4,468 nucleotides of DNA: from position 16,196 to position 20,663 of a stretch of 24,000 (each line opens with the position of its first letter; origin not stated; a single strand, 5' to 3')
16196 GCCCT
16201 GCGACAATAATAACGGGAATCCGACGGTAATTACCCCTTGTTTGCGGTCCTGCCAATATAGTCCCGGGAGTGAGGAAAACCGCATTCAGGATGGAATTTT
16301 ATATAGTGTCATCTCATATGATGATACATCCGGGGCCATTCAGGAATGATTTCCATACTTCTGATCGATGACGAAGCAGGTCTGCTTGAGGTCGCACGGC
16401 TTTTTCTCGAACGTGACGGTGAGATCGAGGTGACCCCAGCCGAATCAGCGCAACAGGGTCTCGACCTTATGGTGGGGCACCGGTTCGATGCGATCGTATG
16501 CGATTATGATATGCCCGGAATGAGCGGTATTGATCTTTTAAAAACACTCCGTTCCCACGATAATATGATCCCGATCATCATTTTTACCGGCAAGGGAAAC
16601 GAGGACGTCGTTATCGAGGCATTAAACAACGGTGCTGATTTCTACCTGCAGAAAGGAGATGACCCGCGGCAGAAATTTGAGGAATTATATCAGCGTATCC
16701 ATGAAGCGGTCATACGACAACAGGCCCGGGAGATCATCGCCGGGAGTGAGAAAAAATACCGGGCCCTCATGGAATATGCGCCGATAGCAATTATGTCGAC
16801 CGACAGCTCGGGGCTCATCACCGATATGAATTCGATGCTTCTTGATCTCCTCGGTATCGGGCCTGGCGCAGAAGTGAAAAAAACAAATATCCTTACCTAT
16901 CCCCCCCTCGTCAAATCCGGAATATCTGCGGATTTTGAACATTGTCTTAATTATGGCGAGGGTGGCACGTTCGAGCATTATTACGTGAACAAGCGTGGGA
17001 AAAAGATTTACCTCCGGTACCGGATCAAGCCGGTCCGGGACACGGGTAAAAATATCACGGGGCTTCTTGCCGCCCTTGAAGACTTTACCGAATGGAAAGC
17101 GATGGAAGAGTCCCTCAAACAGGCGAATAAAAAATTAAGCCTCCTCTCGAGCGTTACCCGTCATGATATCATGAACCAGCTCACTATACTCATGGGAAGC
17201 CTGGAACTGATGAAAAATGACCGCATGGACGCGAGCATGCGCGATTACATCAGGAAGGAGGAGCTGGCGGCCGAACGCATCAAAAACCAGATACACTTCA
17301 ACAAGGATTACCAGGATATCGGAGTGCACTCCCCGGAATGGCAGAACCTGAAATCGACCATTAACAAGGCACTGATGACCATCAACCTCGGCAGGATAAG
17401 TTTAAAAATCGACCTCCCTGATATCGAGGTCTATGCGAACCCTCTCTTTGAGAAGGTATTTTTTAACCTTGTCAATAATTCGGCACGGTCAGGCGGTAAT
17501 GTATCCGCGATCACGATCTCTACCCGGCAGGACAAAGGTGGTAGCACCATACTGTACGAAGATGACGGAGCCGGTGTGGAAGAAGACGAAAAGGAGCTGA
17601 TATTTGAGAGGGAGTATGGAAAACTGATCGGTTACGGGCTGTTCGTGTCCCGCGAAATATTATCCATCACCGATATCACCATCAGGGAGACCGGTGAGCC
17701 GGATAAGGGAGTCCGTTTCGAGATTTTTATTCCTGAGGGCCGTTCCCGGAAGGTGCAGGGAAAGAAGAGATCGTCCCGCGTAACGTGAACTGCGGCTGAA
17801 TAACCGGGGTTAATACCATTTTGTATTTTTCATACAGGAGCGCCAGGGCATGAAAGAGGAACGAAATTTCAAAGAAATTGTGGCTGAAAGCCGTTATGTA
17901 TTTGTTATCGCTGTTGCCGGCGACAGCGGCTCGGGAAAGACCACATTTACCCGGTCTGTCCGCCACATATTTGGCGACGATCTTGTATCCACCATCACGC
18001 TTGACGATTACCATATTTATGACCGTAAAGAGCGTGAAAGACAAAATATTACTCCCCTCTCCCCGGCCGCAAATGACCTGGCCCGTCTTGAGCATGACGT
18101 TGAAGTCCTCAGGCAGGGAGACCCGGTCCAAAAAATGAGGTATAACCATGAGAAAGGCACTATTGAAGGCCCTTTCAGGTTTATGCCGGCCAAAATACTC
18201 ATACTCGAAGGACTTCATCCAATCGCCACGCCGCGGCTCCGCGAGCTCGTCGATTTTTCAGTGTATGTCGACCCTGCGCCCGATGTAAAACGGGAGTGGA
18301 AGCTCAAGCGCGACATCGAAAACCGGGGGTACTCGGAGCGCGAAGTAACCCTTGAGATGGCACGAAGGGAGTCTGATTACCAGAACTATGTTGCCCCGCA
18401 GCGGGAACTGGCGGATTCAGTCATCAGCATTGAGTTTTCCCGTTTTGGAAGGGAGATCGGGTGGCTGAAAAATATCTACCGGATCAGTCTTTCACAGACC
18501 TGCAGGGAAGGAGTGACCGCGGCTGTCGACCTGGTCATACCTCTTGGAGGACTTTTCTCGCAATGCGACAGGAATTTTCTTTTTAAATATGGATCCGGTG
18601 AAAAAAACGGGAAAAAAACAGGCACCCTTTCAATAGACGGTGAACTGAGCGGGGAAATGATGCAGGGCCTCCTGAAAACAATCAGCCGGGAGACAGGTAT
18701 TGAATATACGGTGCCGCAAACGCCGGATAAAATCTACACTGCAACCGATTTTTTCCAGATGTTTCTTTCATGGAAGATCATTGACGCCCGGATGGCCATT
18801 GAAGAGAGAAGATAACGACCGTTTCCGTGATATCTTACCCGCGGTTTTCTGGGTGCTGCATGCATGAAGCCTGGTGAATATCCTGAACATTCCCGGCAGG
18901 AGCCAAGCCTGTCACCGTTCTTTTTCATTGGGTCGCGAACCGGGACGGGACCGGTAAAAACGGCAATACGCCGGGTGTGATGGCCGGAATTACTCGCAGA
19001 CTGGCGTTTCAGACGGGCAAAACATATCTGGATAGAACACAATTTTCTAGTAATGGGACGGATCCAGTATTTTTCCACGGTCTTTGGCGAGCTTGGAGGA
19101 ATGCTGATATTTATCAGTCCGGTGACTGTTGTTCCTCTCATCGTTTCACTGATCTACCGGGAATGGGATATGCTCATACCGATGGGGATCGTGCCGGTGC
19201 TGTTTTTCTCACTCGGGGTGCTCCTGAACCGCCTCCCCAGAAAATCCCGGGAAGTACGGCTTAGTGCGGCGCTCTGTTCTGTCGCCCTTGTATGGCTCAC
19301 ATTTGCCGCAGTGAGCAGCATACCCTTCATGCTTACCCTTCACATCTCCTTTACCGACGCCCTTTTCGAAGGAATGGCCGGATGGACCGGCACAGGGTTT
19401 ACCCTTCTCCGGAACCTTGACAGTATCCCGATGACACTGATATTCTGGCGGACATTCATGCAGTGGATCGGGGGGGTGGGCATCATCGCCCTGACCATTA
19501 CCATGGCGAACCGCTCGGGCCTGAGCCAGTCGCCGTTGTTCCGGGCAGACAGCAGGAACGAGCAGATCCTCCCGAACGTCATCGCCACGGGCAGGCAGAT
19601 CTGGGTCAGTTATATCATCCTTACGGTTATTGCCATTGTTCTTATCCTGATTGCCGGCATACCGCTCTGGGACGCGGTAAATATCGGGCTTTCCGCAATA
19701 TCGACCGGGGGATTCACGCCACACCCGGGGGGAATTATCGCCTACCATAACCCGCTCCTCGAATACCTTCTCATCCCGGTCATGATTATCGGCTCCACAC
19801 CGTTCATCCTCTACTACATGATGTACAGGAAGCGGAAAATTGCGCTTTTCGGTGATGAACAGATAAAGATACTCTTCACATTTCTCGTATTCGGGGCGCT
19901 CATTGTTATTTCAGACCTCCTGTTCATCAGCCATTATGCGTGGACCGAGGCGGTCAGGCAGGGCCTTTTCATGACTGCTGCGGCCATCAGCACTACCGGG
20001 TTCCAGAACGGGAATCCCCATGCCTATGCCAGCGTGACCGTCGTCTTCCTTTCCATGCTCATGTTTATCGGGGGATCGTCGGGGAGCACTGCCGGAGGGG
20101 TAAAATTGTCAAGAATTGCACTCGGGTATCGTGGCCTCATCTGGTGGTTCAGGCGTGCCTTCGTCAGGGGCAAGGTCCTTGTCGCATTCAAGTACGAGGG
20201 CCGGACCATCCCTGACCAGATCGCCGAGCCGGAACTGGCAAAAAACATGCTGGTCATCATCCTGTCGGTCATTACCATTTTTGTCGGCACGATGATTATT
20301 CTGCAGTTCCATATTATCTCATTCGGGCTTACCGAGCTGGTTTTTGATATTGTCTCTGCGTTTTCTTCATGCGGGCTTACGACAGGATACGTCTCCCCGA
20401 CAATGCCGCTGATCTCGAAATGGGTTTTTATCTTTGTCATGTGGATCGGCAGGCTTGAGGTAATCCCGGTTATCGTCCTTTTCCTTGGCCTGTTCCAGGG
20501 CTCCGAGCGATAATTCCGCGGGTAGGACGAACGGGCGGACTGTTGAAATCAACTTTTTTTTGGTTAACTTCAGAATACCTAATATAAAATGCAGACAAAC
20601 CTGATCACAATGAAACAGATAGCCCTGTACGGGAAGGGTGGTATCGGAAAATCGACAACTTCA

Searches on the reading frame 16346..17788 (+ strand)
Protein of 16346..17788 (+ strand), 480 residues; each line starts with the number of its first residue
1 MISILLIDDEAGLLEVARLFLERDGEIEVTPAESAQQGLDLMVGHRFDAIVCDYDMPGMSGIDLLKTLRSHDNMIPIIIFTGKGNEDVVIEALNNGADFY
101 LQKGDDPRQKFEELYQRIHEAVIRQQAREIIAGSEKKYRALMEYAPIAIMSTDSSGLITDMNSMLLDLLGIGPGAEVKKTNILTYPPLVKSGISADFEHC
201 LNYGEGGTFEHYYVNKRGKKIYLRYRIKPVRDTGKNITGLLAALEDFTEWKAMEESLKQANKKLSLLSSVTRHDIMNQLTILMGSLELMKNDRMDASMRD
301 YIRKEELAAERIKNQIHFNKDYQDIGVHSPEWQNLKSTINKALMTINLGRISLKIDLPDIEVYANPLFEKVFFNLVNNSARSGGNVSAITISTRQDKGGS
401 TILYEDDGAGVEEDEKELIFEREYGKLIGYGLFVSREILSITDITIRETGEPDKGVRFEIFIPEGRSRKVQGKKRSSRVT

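Call 3: search_protein_families(library=pfam, proteins=[window:16346-17788:+])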
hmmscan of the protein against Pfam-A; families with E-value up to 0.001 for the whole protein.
window:16346-17788:+ (480 aa): 6 families
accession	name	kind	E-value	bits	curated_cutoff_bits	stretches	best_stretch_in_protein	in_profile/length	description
PF00072.30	Response_reg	-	1.2e-24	87.1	30.2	1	4-108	1-104/111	Response regulator receiver domain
PF02518.31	HATPase_c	-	3.4e-11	44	26.4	1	368-464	6-109/111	Histidine kinase-, DNA gyrase B-, and HSP90-like ATPase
PF13426.13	PAS_9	-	2e-08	34.9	27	1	148-249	3-103/103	PAS domain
PF00989.32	PAS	-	9.3e-08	32.5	22.6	1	137-246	2-112/113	PAS fold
PF13188.13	PAS_8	-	0.00017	21.8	21.8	1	137-174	2-40/65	PAS domain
PF14689.11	SPOB_a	-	0.00053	20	28.1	0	254-302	3-50/62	Sensor_kinase_SpoOB-type, alpha-helical domain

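Call 4: search_protein_families(library=ncbifam, proteins=[window:16346-17788:+])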
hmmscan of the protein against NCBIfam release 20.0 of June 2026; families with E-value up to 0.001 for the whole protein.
window:16346-17788:+ (480 aa): 123 families (the best 25 are shown)
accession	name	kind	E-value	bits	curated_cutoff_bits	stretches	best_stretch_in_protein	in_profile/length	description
NF007005.1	PRK09468.1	equivalog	3.1e-19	69.3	331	1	3-147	5-142/237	osmolarity response regulator transcription factor OmpR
NF041880.1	EPS_EpsF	equivalog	1e-18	67.1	900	1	8-461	2-490/492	response regulator EpsF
NF047793.1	ResRegPgtA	equivalog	1.8e-18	66.6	650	1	3-123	7-122/414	two-component system response regulator PgtA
NF052313.1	T9SS_RR_PorX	equivalog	1.8e-17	63.3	300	1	3-128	2-126/513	T9SS response regulator signal transducer PorX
NF053854.1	RespRegPhoBBctds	equivalog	4.4e-17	62.2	270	1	4-153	1-144/225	two-component system response regulator PhoB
NF052574.1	HisKinEspCMyxo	equivalog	4.7e-17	61.4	1200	2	4-72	668-735/785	serine histidine kinase EspC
NF006900.1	PRK09390.1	equivalog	6.4e-17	61.8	255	1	4-125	7-127/203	response regulator FixJ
TIGR02956.1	TMAO_torS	equivalog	7.3e-17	60.8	676.5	2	3-122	703-820/967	TMAO reductase system sensor histidine kinase/response regulator TorS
NF007935.0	PRK10651.1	equivalog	1.2e-16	60.6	250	1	3-139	8-146/216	two-component system response regulator NarL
NF008302.0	PRK11091.1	equivalog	2e-16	59.4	838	2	108-467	130-508/779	aerobic respiration two-component sensor histidine kinase ArcB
TIGR02154.1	PhoB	equivalog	2.3e-16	59.8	296.2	1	3-127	4-124/226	phosphate regulon transcriptional regulator PhoB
NF053512.1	nitric_RR_NosR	exception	2.6e-16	59.7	400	1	4-127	1-120/422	response regulator c-di-GMP phosphodiesterase, NosR family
NF008468.0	PRK11360.1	equivalog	1.1e-15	57.1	646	1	140-466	272-610/616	two-component system sensor histidine kinase AtoS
NF007793.0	PRK10490.1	equivalog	5.5e-15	54.5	1123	1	263-471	664-889/895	two-component system sensor histidine kinase KdpD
TIGR00229.1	sensory_box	domain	1.8e-14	53.9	22.9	1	134-257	3-126/126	PAS domain S-box protein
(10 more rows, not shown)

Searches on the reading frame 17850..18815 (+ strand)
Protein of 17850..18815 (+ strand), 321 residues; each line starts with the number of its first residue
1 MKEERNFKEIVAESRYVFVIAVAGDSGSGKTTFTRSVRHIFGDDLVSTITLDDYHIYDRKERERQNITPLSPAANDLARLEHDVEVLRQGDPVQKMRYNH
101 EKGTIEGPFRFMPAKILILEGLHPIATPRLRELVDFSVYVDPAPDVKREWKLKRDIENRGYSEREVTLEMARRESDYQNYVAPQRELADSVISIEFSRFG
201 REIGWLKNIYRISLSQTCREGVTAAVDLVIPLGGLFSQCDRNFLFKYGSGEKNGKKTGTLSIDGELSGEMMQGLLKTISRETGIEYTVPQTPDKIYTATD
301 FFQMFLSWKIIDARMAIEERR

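Call 3: search_protein_families(library=pfam, proteins=[window:17850-18815:+])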
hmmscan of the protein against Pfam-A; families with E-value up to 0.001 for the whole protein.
window:17850-18815:+ (321 aa): 1 family
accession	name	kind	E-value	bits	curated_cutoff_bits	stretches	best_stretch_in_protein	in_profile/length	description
PF00485.24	PRK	-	2.8e-44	151.7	22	1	19-192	1-187/196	Phosphoribulokinase / Uridine kinase family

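Call 4: search_protein_families(library=ncbifam, proteins=[window:17850-18815:+])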
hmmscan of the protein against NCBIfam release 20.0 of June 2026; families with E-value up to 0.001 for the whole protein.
window:17850-18815:+ (321 aa): 10 families
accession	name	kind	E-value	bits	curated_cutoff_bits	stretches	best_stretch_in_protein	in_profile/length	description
NF005655.0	PRK07429.1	subfamily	1.8e-77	260.7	236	1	13-291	4-278/326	phosphoribulokinase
NF004018.0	PRK05480.1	equivalog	4.4e-26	91.7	180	1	15-193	4-186/210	uridine kinase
TIGR00235.1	udk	equivalog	3e-22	79.3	220.3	1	17-193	6-186/207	uridine kinase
NF011997.0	PRK15453.1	equivalog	1.9e-15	57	362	1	18-188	6-201/290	phosphoribulokinase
TIGR00554.2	panK_bact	equivalog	2e-07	30.6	235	1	5-156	70-239/310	type I pantothenate kinase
NF006746.0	PRK09270.1-5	subfamily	1.5e-05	24.1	250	1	13-193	17-206/210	nucleoside/nucleotide kinase family protein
NF005807.0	PRK07667.1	equivalog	1.7e-05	24.5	221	1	13-160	13-161/193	kinase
NF006743.0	PRK09270.1-2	equivalog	2.8e-05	23.3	227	0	12-60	25-71/217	nucleoside/nucleotide kinase family protein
NF005115.0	PRK06547.1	equivalog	4.5e-05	22.9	173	1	16-160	14-144/172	hypothetical protein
TIGR02315.1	ABC_phnC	equivalog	0.00053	19.5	266.1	0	13-66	24-76/243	phosphonate ABC transporter ATP-binding protein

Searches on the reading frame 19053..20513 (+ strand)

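Call 3: search_protein_families(library=pfam, proteins=[window:19053-20513:+])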
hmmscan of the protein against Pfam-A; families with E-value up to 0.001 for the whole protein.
window:19053-20513:+ (486 aa): 1 family
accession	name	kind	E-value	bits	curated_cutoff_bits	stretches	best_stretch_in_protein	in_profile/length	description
PF02386.22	TrkH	-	4.8e-50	170.9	27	1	63-478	24-491/502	Cation transport protein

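Call 4: search_protein_families(library=ncbifam, proteins=[window:19053-20513:+])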
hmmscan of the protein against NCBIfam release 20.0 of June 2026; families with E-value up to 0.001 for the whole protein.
window:19053-20513:+ (486 aa): 2 families
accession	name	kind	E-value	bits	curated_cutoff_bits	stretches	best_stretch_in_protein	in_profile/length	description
TIGR00933.1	2a38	subfamily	8.5e-72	242.4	331.15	1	88-467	2-391/391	TrkH family potassium uptake protein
NF008020.0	PRK10750.1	equivalog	2.3e-46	158.9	866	1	13-481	9-480/483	Trk system potassium transporter TrkH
